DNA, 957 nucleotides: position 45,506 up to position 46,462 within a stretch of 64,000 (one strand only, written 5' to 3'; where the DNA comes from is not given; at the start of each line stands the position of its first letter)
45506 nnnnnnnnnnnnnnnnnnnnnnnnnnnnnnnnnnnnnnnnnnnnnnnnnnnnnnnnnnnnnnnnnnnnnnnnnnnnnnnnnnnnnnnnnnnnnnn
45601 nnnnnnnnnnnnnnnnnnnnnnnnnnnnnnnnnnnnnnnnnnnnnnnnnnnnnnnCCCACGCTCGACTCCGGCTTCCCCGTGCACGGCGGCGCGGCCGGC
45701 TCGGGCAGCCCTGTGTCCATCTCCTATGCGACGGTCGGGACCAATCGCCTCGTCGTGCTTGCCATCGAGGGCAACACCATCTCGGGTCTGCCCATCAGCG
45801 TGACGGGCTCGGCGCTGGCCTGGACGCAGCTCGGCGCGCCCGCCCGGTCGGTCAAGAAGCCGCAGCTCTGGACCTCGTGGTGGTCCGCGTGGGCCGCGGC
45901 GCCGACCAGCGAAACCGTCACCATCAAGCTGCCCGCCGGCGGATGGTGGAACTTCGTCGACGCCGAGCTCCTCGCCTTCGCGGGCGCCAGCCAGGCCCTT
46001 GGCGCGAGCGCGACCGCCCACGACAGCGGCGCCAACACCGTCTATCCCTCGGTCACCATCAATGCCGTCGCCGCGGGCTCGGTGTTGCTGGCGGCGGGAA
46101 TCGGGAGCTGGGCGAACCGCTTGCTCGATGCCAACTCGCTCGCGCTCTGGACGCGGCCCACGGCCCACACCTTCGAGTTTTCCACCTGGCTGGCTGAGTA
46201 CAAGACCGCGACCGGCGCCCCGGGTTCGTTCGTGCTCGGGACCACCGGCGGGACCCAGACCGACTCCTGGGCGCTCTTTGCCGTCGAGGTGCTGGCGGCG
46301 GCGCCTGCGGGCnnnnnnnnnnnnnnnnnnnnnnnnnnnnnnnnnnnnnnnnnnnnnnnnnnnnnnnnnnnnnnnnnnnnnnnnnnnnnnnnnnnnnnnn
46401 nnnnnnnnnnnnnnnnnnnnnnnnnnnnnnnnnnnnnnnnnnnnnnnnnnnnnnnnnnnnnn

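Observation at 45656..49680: Unrecognised ~215-aa Trp-rich module repeated three times in a 1.43-kb super-repeat with Ig-like domains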

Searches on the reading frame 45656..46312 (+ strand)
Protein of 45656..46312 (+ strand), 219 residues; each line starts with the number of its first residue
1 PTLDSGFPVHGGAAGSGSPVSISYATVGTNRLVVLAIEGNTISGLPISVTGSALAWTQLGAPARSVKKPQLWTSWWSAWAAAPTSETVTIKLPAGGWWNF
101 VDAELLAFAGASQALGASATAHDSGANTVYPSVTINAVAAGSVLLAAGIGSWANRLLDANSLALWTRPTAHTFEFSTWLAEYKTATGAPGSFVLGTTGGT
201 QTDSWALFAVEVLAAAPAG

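Call 4: search_protein_families(library=pfam, proteins=[window:45656-46312:+], max_evalue=1)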
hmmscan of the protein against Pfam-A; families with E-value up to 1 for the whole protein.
window:45656-46312:+ (219 aa): 0 families

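Call 6: search_protein_families(library=ncbifam, proteins=[window:45656-46312:+], max_evalue=1)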
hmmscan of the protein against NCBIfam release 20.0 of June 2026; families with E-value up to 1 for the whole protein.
window:45656-46312:+ (219 aa): 0 families

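Call 8: search_solved_structures(query=window:45656-46312:+, max_evalue=10)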
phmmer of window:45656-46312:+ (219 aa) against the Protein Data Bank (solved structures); distinct sequences matched with E-value up to 10: 0.

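Call 9: find_homologous_proteins(query=A1, max_evalue=0.001)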
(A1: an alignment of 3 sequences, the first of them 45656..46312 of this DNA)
Query A1 (3 sequences): 8000 candidates shared short words with the query, none scored E <= 0.001.
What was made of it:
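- Tried and rejected: The word-indexed homology search with the three window copies alone found nothing (call 9).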

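Call 13: find_related_loci(query=A1, collection=genome_contigs, flank=10000)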
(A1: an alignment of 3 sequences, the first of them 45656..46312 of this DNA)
Query A1 (219 aa) in genome_contigs; peptide patterns used: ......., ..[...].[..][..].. (x = any residue, [..] = any of these).
75 stretches matched a pattern; 1 encode a relative of the query (tblastn E <= 1e-3); 1 distinct loci.
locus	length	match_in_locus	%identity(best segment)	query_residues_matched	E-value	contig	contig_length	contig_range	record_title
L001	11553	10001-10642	62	1-215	3e-72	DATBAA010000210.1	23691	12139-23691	MAG TPA_asm: Myxococcales bacterium isolate SMAG_U5719 k141_1994622, whole genome shotgun sequence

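Call 19: predict_structure(alignment_id=A1)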
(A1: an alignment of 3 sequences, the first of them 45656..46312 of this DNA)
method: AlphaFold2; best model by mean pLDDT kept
length: 219 residues; sequences in the alignment: 3
mean_pLDDT: 64.1   pTM: 0.67
mean pLDDT of the five models: 64.1, 54.0, 43.7, 38.8, 33.8
residues with pLDDT >= 90: 3; 70-90: 60; 50-70: 131; < 50: 25
segments of 3 or more residues with pLDDT < 50: 10-14, 124-128, 169-176, 217-219
pLDDT, mean of each block of 10 residues (from residue 1): 52 55 75 74 68 87 64 80 85 59 68 66 51 64 64 58 55 49 61 58 60 56
secondary structure, 60 per line:
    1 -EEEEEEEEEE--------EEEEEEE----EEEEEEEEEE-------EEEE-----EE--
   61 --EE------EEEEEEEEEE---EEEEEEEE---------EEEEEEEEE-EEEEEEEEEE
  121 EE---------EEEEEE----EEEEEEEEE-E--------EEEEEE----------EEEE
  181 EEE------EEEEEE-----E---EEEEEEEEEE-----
elements in order: E2-11 E20-26 E31-40 E48-51 E71-80 E84-91 E101-109 E111-122 E132-137 E142-150 E161-166 E177-183 E190-195 E205-214

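Call 20: search_protein_representatives(alignment_id=A1)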
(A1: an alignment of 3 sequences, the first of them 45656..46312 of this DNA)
Query: 3 sequences, 219 profile positions. Proteins with E-value up to 0.001 (for the whole library): 6; up to 1e-10: 4; up to 1e-30: 3. The best 6 are listed.
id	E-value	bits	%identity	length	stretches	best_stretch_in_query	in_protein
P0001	0.0e+00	1196.4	-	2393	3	1-219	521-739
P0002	1.5e-127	439.8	-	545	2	1-216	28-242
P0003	9.8e-79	280.2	-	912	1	2-219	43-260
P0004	1.1e-17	80.7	-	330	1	3-214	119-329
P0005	9.2e-05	38.4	-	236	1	3-214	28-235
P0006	3.3e-04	36.6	-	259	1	12-217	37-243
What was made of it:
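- On Unnamed wider 'GGGLTW' family (defined in this session): The window-only profile hit P0004 at 1e-17, P0005 at 9e-5 and P0006 at 3e-4 in a 1.84e9-protein scan (call 20).
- Direct hits of the window-only profile in a 1.84e9-protein scan: E 9e-5 and 3e-4 (call 20).
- Tried and rejected: The exhaustive HMM scan was needed (call 20).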

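Call 24: search_solved_structures(query=A2, max_evalue=10, show_alignments=2)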
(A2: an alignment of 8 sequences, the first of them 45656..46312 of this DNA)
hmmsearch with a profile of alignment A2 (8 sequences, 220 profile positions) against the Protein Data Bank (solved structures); distinct sequences matched with E-value up to 10: 0.

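Call 25: search_protein_families(library=pfam, proteins=[P0003, P0004, P0005, P0006], max_evalue=1)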
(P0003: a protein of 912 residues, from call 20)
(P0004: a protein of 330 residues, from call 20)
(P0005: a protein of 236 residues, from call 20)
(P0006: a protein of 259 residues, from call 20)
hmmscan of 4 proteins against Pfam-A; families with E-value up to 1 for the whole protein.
P0003 (912 aa): 7 families
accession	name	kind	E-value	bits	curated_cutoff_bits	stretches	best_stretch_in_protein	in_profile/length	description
PF14587.12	Glyco_hydr_30_2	-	3.2e-08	33.8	27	2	605-699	139-235/364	O-Glycosyl hydrolase family 30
PF02055.22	Glyco_hydro_30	-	1.6e-07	31.1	23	1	579-727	85-237/348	Glycosyl hydrolase family 30 TIM-barrel domain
PF17189.10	Glyco_hydro_30C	-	7.1e-06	26.5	22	1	821-907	3-65/65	Glycosyl hydrolase family 30 beta sandwich domain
PF17766.7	fn3_6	-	1.5e-05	25.5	26.4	0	415-463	30-79/99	Fibronectin type-III domain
PF07679.22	I-set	-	0.00021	21.7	23.7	1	432-490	3-57/90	Immunoglobulin I-set domain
PF01835.25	MG2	-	0.002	18.9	32.8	0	269-339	25-96/96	MG2 domain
PF13927.12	Ig_3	-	0.0026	18.6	30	1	428-469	1-41/78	Immunoglobulin domain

P0004 (330 aa): 0 families

P0005 (236 aa): 0 families

P0006 (259 aa): 0 families
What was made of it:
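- On Any Pfam-A / NCBIfam / PHROGs family: Relatives P0004-P0006 also gave 0 families (call 25).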

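Call 26: find_homologous_proteins(query=A2, max_evalue=0.01)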
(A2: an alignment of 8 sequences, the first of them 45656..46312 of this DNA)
Query A2 (8 sequences) (219 aa, profile of the alignment): 35 proteins with E <= 0.01 among 8000 candidates.
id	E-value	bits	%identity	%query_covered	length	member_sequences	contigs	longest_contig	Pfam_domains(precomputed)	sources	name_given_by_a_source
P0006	6.3e-65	237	26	90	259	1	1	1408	-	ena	-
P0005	8.1e-62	227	31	96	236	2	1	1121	-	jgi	jgi:hypothetical protein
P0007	5.9e-50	188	29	98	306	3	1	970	-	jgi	jgi:hypothetical protein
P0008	1.0e-46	177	29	97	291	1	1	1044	-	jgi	-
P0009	4.7e-31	126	26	31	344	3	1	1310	-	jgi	-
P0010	4.9e-24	103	25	77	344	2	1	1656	PF16656.12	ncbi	-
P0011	5.2e-23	100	29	75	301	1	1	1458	PF03793.25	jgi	jgi:hypothetical protein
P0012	1.4e-21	95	31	76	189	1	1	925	-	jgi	jgi:hypothetical protein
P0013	1.1e-19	89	31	84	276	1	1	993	-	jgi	jgi:hypothetical protein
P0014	1.2e-19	89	26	92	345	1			-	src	-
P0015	1.4e-19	89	32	17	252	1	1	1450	-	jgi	-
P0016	2.1e-19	88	27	76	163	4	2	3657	-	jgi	jgi:hypothetical protein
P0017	2.4e-19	88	27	54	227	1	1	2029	-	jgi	jgi:hypothetical protein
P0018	1.7e-18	85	30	82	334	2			-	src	-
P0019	2.5e-18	85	-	-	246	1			-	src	-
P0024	3.3e-17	81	60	7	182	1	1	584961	-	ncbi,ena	-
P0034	2.7e-12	65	-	-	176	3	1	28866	-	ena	-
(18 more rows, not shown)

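Call 30: search_solved_structures(query=A3, max_evalue=10, show_alignments=2)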
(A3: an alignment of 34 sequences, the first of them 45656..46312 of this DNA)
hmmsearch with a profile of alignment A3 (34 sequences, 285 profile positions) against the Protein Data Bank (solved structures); distinct sequences matched with E-value up to 10: 2.
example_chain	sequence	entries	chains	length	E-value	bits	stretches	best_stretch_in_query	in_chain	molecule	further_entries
9bjy_B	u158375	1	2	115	0.47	13.2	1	145-180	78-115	RidA family protein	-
9bjv_A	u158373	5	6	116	0.47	13.2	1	145-180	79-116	RidA family protein PA5083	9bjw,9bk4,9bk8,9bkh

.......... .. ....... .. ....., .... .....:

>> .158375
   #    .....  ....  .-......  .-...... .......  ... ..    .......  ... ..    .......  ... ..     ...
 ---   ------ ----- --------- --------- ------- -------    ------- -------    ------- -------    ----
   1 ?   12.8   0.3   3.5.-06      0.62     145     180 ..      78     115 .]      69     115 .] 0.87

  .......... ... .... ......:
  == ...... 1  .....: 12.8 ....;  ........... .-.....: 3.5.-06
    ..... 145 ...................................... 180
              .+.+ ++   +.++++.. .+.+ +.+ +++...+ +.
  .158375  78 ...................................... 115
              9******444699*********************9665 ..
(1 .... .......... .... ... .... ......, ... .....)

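Call 35: find_encoding_contigs(protein=P0003, flank=10000, max_places=4)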
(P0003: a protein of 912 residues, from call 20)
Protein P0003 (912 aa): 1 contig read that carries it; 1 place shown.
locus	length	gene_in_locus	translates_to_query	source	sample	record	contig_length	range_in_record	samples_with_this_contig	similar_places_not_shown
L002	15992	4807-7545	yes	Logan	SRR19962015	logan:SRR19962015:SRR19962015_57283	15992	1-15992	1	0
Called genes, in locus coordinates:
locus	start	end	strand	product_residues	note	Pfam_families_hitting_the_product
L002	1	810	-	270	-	?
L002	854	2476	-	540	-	PF01943:Polysacc_synt, PF13440:Polysacc_synt_3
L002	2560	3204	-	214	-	PF02585:PIG-L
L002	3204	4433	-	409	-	PF08421:Methyltransf_13, PF13489:Methyltransf_23, PF08241:Methyltransf_11 (weak), PF08242:Methyltransf_12, PF08484:Methyltransf_14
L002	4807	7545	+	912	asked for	PF17766:fn3_6 (faint), PF14587:Glyco_hydr_30_2 (faint), PF02055:Glyco_hydro_30 (weak), PF17189:Glyco_hydro_30C (weak)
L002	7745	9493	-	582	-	PF13522:GATase_6, PF13537:GATase_7, PF12481:DUF3700, PF00733:Asn_synthase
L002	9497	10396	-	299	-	PF00535:Glycos_transf_2, PF13641:Glyco_tranf_2_3, PF13632:Glyco_trans_2_3 (weak)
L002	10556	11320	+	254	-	PF00535:Glycos_transf_2, PF13641:Glyco_tranf_2_3 (weak)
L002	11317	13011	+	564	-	-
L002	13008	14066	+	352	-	PF01757:Acyl_transf_3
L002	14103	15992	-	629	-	?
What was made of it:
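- L002: Wzx, PIG-L, a methyltransferase, two GT2 and Acyl_transf_3 (call 35).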

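Call 37: predict_structure(alignment_id=A3)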
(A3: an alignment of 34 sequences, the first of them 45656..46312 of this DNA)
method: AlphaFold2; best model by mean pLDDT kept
length: 219 residues; sequences in the alignment: 34
mean_pLDDT: 87.5   pTM: 0.87
mean pLDDT of the five models: 87.5, 84.8, 84.8, 84.6, 80.1
residues with pLDDT >= 90: 126; 70-90: 75; 50-70: 18; < 50: 0
segments of 3 or more residues with pLDDT < 50: none
pLDDT, mean of each block of 10 residues (from residue 1): 94 82 94 94 79 93 83 92 94 78 94 95 73 95 94 81 75 78 95 85 88 89
secondary structure, 60 per line:
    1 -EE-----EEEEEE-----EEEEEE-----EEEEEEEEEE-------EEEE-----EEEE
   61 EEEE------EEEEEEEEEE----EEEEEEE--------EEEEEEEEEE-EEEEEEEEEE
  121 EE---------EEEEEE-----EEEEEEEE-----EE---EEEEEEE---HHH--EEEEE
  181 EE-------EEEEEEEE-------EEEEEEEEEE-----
elements in order: E9-14 E20-25 E31-40 E48-51 E57-64 E71-80 E85-91 E100-109 E111-122 E132-137 E143-150 E161-167 E176-182 E190-197 E205-214
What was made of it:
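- Closest known: Unnamed 'V. Same: Adding these sequences raised the AlphaFold pLDDT from 64 to 87.5 (calls 19, 37).
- Checked: The AlphaFold model is all-beta with 15 strands (call 37).
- The AlphaFold model reaches pLDDT 87.5 and pTM 0.87 with 15 strands (call 37). The fold is confidently predicted (call 37).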

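Call 39: fold_search(model_id=the predicted structure, library=pdb)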
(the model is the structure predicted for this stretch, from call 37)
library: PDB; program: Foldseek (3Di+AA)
matches with E <= 10: 572; with E <= 0.001: 0
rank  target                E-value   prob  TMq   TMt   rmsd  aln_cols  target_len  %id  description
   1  8t2v_A                1.7e-02  0.38  0.21  0.07  24.9       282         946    7  Cryo-EM Structures of Full-length Integrin alphaIIbbeta3 in Native Lipids (released 2023-07-26)
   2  3fcs_C                2.0e-02  0.35  0.21  0.07  24.4       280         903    8  Structure of complete ectodomain of integrin aIIBb3 (released 2009-01-20)
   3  8ic8_H                2.4e-02  0.75  0.30  0.23  11.9       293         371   10  Exo-alpha-D-arabinofuranosidase from Microbacterium arabinogalactanolyticum (released 2023-08-16)
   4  8a19_A                2.9e-02  0.63  0.29  0.07  16.1       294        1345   12  Structure of a leucinostatin derivative determined by host lattice display : L1E4V1 construct (released 2022-12-07)
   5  1opo_C                2.9e-02  0.30  0.20  0.18  17.5       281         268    7  THE STRUCTURE OF CARNATION MOTTLE VIRUS (released 2003-04-01)
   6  8zdg_A                3.2e-02  0.18  0.19  0.07  25.6       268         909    8  Cryo-EM structure of the integrin avb3 with CWHM-12, conformation 1 (released 2025-10-22)
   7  8ic8_B                4.2e-02  0.69  0.31  0.22  12.3       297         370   10  Exo-alpha-D-arabinofuranosidase from Microbacterium arabinogalactanolyticum (released 2023-08-16)
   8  3fcs_A                4.4e-02  0.21  0.20  0.07  24.7       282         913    8  Structure of complete ectodomain of integrin aIIBb3 (released 2009-01-20)
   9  1hqn_A                4.6e-02  0.30  0.24  0.17  15.3       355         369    8  THE SELENOMETHIONINE DERIVATIVE OF P3, THE MAJOR COAT PROTEIN OF THE LIPID-CONTAINING BACTERIOPHAGE PRD1. (released 2001-01-17)
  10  2zxq                  4.8e-02  0.44  0.27  0.07  16.2       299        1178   12  Crystal structure of endo-alpha-N-acetylgalactosaminidase from Bifidobacterium longum (EngBF) (released 2009-06-16)
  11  8a1a_A                4.8e-02  0.44  0.28  0.07  16.2       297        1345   12  Structure of a leucinostatin derivative determined by host lattice display : L1F11V1 construct (released 2022-12-07)
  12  9e8a_A                4.8e-02  0.20  0.20  0.07  27.1       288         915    9  Integrin aIIbb3 bent conformation from human platelet membrane crude preparation (released 2025-10-15)
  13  8wqp_A                5.1e-02  0.28  0.22  0.21  14.0       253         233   12  Cryo-EM structure of T. pseudonana PyShell helical tube (released 2024-10-09)
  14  6qfk_A                5.3e-02  0.51  0.30  0.07  16.3       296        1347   14  EngBF DARPin Fusion 4b G10 (released 2019-11-06)
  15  5iku                  5.6e-02  0.33  0.24  0.22  19.2       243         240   10  Crystal structure of the Hathewaya histolytica ColG tandem collagen-binding domain s3as3b in the presence of calcium at  (released 2017-03-15)
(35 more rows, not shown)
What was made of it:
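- On Any solved fold (ConA-like lectin/glucanase, jelly-roll CBMs, Ig-like and others): The best was E 0.017 with TMq ≤0.31 (call 39).
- The weakest-level Foldseek PDB hits include jelly-roll glycosidases (GH172, EngBF, PNGase F) at probability 0.4-0.75 (call 39).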

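Call 42: fold_search(model_id=the predicted structure, library=viral)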
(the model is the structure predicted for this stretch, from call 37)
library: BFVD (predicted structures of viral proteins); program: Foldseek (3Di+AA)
matches with E <= 10: 656; with E <= 0.001: 45
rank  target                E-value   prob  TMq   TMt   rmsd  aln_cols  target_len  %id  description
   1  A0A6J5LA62            1.7e-08  1.00  0.81  0.72   3.0       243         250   23  Uncharacterized protein [uncultured Caudovirales phage]
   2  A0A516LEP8            1.7e-07  1.00  0.73  0.42   4.1       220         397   18  (no name in the UniProt tables at hand)
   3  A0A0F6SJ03            1.7e-07  1.00  0.71  0.64   3.7       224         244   20  Uncharacterized protein [Sinorhizobium phage phiN3]
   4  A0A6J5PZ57            1.6e-06  1.00  0.76  0.72   3.6       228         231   16  Uncharacterized protein [uncultured Caudovirales phage]
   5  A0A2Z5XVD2            1.7e-06  1.00  0.65  0.24   4.3       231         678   14  Minor tail protein [Mycobacterium phage PP]
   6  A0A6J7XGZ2            2.2e-06  1.00  0.73  0.26   3.9       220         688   17  Uncharacterized protein [uncultured Caudovirales phage]
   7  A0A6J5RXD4            5.2e-06  1.00  0.77  0.34   3.5       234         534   18  Uncharacterized protein [uncultured Caudovirales phage]
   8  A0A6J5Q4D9            5.2e-06  1.00  0.60  0.34   7.1       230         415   18  Uncharacterized protein [uncultured Caudovirales phage]
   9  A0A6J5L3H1            9.8e-06  1.00  0.70  0.67   5.6       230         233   13  Uncharacterized protein [uncultured Caudovirales phage]
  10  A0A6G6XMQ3            2.3e-05  1.00  0.58  0.28   6.9       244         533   20  (no name in the UniProt tables at hand)
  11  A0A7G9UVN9            2.4e-05  1.00  0.68  0.26   4.6       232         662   19  (no name in the UniProt tables at hand)
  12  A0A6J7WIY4            2.8e-05  1.00  0.62  0.60   4.9       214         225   15  Uncharacterized protein [uncultured Caudovirales phage]
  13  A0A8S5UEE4            3.9e-05  1.00  0.63  0.40   4.7       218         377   14  GENERAL CONTROL PROTEIN GCN4, NOR1 BINDING PROTEIN, ALPHA/BETA COILED.6A [Siphoviridae sp. ctdj515]
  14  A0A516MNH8            4.3e-05  1.00  0.64  0.41   4.8       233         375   14  (no name in the UniProt tables at hand)
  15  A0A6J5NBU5            4.3e-05  1.00  0.61  0.30   5.7       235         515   14  Uncharacterized protein [uncultured Caudovirales phage]
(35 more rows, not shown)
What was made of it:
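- Closest known: N-terminal domain of Dit-like 'minor tail proteins' of high-GC siphophages/prophages. Same: Same predicted fold (Foldseek E 1.7e-8 to 1e-3, TM 0.55-0.81; call 42).
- Foldseek against BFVD: 45 hits below 1e-3, with TM up to 0.81 and many 'minor tail proteins' (call 42).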

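Call 43: search_protein_families(library=phrogs, alignment_id=A3, max_evalue=0.1)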
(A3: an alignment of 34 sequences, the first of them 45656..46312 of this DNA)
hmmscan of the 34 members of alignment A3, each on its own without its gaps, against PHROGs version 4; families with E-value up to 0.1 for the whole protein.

A. member 1, window:45656-46312:+ (219 aa): 0 families

B. families by the number of members that match (of 34 scanned): 12 families
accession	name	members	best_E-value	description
phrog_19394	-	1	1.1e-05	tail fiber protein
phrog_11445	-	1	4.9e-05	minor tail protein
phrog_14789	-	1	0.0013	-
phrog_31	-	1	0.0036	central tail fiber J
phrog_557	-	1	0.014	outer membrane protein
phrog_19445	-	1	0.02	tail tip protein Tal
phrog_27013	-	1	0.045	-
phrog_8687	-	1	0.05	tail protein with peptidase activity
phrog_32259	-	1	0.066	-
phrog_37064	-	1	0.067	tail fiber protein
phrog_818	-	1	0.079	-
phrog_27176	-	1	0.099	toxin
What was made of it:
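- On Any Pfam-A / NCBIfam / PHROGs family: PHROGs gave no hit for the window copy and only one-off hits among the 34 family members (call 43).
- Tried and rejected: PHROGs hits among family members were one-offs, probably caused by flanking domains (call 43).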

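Call 46: find_encoding_contigs(protein=P0024, flank=8000, max_places=2)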
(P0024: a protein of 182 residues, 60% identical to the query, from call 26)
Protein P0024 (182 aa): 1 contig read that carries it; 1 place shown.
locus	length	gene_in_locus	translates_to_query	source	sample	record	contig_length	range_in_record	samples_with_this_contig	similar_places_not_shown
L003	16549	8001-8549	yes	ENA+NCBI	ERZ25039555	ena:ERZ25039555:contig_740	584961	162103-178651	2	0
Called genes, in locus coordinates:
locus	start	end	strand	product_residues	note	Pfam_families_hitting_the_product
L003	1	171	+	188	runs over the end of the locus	-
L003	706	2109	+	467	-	PF00561:Abhydrolase_1, PF12146:Hydrolase_4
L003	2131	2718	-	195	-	PF00211:Guanylate_cyc (weak)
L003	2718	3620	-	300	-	PF00561:Abhydrolase_1, PF12146:Hydrolase_4 (faint), PF12697:Abhydrolase_6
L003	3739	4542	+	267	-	PF00106:adh_short, PF01370:Epimerase (weak), PF08659:KR, PF13561:adh_short_C2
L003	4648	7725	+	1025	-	PF19077:Big_13 (faint), PF00041:fn3 (weak), PF17957:Big_7, PF07250:Glyoxal_oxid_N, PF01344:Kelch_1 (faint), PF07646:Kelch_2 (faint), PF13964:Beta-prop_Calicin (weak)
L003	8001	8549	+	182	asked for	-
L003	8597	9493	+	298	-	-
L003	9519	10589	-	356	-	PF03706:LPG_synthase_TM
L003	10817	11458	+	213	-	PF00561:Abhydrolase_1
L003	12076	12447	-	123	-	-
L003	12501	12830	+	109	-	PF06262:Zincin_1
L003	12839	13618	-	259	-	-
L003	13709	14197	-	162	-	PF07883:Cupin_2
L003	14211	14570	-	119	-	-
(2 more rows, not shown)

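Call 47: find_encoding_contigs(protein=P0034, flank=8000, max_places=2)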
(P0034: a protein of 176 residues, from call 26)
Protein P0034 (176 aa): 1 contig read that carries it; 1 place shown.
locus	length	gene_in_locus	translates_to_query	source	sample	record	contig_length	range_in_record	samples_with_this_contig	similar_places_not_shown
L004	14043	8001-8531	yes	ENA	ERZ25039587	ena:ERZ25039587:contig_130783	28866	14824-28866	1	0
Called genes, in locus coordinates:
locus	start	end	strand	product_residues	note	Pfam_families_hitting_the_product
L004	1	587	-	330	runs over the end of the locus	PF01073:3Beta_HSD, PF01370:Epimerase, PF08659:KR (faint), PF13460:NAD_binding_10, PF16363:GDP_Man_Dehyd (weak), PF02719:Polysacc_synt_2 (weak), PF16363:GDP_Man_Dehyd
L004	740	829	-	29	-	-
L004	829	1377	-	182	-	-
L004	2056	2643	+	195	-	-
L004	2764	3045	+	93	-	-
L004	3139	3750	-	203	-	PF13313:DUF4082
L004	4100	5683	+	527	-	-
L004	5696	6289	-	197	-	PF00132:Hexapep, PF14602:Hexapep_2 (weak)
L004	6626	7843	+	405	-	-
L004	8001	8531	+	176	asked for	-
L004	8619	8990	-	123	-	-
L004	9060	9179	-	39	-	-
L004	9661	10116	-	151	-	PF05168:HEPN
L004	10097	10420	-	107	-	PF01909:NTP_transf_2, PF18765:Polbeta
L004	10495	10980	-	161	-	-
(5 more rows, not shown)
